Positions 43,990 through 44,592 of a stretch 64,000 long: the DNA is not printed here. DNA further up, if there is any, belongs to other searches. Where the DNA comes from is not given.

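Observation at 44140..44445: Encapsulin-type ferritin (EncFtn) with no encapsulin shell gene and no targeting peptide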

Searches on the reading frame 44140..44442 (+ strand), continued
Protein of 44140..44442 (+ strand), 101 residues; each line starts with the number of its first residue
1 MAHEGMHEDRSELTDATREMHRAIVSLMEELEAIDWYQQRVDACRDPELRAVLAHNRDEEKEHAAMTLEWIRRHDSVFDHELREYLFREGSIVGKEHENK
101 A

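Call 17: find_related_loci(query=A1, collection=genome_contigs, flank=8000)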
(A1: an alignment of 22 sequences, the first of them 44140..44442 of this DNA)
Query A1 (101 aa) in genome_contigs; peptide patterns used: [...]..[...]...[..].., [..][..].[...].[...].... (x = any residue, [..] = any of these).
600 stretches matched a pattern (row limit reached: there are more); 596 encode a relative of the query (tblastn E <= 1e-3); the best 80 are kept; 80 distinct loci.
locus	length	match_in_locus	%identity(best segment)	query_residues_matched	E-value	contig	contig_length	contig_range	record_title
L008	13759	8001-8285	81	1-95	1e-48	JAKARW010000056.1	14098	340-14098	MAG: Proteobacteria bacterium isolate YF5.bin20 NODE_3158_length_14098_cov_163.047670, whole genome shotgun sequence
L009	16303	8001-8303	70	1-101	4e-45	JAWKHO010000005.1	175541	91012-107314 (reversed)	MAG: Pyrinomonadaceae bacterium isolate BC1.216 BC1.216.fa-5, whole genome shotgun sequence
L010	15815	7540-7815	76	1-92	1e-44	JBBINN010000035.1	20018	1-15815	MAG: Gammaproteobacteria bacterium isolate BR2F70218_bin_257 NODE_2218_length_20018_cov_4.413515, whole genome shotgun s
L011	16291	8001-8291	75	1-97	7e-45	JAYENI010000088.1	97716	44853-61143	MAG: Pseudomonadota bacterium isolate MAG059 MAG059_88, whole genome shotgun sequence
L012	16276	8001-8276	74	1-92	2e-44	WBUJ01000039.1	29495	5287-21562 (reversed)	MAG: Candidatus Contendobacter sp. isolate SB13 contig_828, whole genome shotgun sequence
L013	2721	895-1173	73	1-93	1e-44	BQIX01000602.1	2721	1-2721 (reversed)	MAG: Nitrospirales bacterium NPIRA04 DNA, sequence602, whole genome shotgun sequence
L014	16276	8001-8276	75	1-92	2e-44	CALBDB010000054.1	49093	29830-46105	MAG: uncultured Xanthomonadales bacterium isolate N3_Bin_Bin_6_1 genome assembly, contig: c_000001886289, whole genome s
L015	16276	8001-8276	75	1-92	5e-44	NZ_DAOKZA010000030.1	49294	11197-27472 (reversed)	MAG: Azohydromonas sp. isolate AMR_MDS_0038 NODE_445_length_49294_cov_16.341904, whole genome shotgun sequence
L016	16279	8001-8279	75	1-93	3e-44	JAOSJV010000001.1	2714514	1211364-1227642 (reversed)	MAG: Burkholderiales bacterium isolate FR_12 FR-Burkholderiales-1_s1, whole genome shotgun sequence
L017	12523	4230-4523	70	1-98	6e-44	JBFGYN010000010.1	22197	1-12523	MAG: Candidatus Competibacterales bacterium isolate Mix_sand06.2021.04.G.13 k141_3557781_length_22197_cov_10.9952, whole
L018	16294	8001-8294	68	1-98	6e-44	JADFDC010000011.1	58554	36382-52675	MAG: Thiobacillus sp. isolate QR_Bin.5 NODE_11_length_58554_cov_23.378, whole genome shotgun sequence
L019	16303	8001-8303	69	1-101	8e-44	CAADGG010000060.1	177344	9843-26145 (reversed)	uncultured proteobacterium isolate PRO3.fa.gz genome assembly, contig: k127_177230, whole genome shotgun sequence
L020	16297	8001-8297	72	1-101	3e-43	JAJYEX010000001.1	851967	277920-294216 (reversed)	MAG: Proteobacteria bacterium isolate DBS1-1.bin70 NODE_2_length_851967_cov_16.211298, whole genome shotgun sequence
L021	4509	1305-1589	73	1-95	3e-43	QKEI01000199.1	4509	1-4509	MAG: Candidatus Muproteobacteria bacterium isolate SZUA-472 scaffold_169149, whole genome shotgun sequence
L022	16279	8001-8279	72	1-93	2e-43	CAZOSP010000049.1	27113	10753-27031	MAG TPA_asm: uncultured Thiomargarita sp. isolate SRP141376_co5_251 genome assembly, contig: NODE_4147_length_27113_cov_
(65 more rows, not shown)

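Call 23: find_related_loci(query=P0161, collection=metagenome_contigs, flank=5000)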
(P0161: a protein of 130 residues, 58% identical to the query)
Query P0161 (130 aa) in metagenome_contigs; peptide patterns used: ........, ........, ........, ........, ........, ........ (x = any residue, [..] = any of these).
600 stretches matched a pattern (row limit reached: there are more); 428 encode a relative of the query (tblastn E <= 1e-3); the best 80 are kept; 80 distinct loci.
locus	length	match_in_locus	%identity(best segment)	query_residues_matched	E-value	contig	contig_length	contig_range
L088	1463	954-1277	74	1-108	3e-51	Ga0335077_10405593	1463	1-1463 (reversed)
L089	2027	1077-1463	67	1-130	3e-49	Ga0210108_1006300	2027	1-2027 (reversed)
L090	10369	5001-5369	62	3-127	4e-46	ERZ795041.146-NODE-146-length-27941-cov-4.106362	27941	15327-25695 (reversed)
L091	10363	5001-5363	64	3-126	1e-45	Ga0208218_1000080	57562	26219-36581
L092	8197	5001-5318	70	1-106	7e-46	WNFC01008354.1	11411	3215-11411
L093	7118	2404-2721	70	1-106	8e-46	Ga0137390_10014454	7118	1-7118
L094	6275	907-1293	63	1-130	2e-45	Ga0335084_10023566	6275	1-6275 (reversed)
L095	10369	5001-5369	60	2-126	2e-44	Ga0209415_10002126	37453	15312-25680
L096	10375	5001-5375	62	1-128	1e-44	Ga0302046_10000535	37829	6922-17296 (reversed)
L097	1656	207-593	65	1-130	2e-44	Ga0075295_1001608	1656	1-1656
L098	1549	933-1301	60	1-125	4e-44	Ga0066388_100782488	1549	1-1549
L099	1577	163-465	70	1-101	3e-44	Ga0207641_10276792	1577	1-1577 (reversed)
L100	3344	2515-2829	66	1-105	7e-43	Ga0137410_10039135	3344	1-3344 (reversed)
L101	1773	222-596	61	1-128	6e-43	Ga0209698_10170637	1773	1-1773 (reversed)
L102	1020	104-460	61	4-125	1e-44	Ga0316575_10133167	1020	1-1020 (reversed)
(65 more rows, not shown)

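Call 27: search_protein_families(library=pfam, proteins=[P0124, P0239, P0130, P0175, P0136, P0174, P0165, P0180, P0199, P0238], max_evalue=0.001)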
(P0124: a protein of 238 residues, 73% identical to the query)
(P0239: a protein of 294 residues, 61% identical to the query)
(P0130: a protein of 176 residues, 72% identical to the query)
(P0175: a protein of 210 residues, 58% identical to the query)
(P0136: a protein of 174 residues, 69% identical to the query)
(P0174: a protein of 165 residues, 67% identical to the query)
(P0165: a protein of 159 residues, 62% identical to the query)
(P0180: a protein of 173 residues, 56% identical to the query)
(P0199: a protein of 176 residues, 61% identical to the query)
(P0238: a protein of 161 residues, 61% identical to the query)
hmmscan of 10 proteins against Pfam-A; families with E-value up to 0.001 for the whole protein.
P0124 (238 aa): 1 family
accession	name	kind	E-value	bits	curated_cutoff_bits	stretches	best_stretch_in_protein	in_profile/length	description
PF22277.2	EncFtn-like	-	1.5e-43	146.9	27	1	149-232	2-85/85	EncFtn-like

P0239 (294 aa): 1 family
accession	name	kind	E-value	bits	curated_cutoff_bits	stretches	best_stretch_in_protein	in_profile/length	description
PF22277.2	EncFtn-like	-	3.1e-28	97.8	27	1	204-287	2-84/85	EncFtn-like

P0130 (176 aa): 1 family
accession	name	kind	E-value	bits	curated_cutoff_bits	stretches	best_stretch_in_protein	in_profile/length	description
PF22277.2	EncFtn-like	-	1e-44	150.6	27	1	87-170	2-85/85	EncFtn-like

P0175 (210 aa): 2 families
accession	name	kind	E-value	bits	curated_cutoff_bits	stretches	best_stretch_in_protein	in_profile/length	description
PF22277.2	EncFtn-like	-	8.6e-38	128.4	27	1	6-87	2-83/85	EncFtn-like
PF04454.18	Linocin_M18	-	1.4e-19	70.8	24.3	1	127-188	1-62/253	Encapsulating protein for peroxidase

P0136 (174 aa): 2 families
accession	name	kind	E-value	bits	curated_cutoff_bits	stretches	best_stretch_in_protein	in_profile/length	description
PF22277.2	EncFtn-like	-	5e-44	148.4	27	1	6-89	2-85/85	EncFtn-like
PF04166.17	PdxA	-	1.5e-30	107.1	27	1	59-158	186-286/286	Pyridoxal phosphate biosynthetic protein PdxA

P0174 (165 aa): 3 families
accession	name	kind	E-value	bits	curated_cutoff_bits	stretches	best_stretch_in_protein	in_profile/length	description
PF22277.2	EncFtn-like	-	5.9e-39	132.2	27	1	6-88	2-84/85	EncFtn-like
PF01399.33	PCI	-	6.3e-08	33.2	22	1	79-140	22-84/84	PCI domain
PF02915.23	Rubrerythrin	-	0.00043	21.1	22.8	1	26-96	6-78/137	Rubrerythrin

P0165 (159 aa): 1 family
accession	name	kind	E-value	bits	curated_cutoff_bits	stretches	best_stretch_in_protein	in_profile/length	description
PF22277.2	EncFtn-like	-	6.7e-38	128.8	27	1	43-123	4-84/85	EncFtn-like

P0180 (173 aa): 1 family
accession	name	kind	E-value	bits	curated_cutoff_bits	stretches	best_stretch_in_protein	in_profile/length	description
PF22277.2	EncFtn-like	-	5.5e-38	129.1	27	1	51-132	2-83/85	EncFtn-like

P0199 (176 aa): 1 family
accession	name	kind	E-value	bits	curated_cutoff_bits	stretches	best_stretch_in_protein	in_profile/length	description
PF22277.2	EncFtn-like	-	1.5e-40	137.3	27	1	59-141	2-84/85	EncFtn-like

P0238 (161 aa): 1 family
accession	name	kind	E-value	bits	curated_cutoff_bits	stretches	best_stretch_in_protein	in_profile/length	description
PF22277.2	EncFtn-like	-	8.8e-33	112.4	27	1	72-154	2-84/85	EncFtn-like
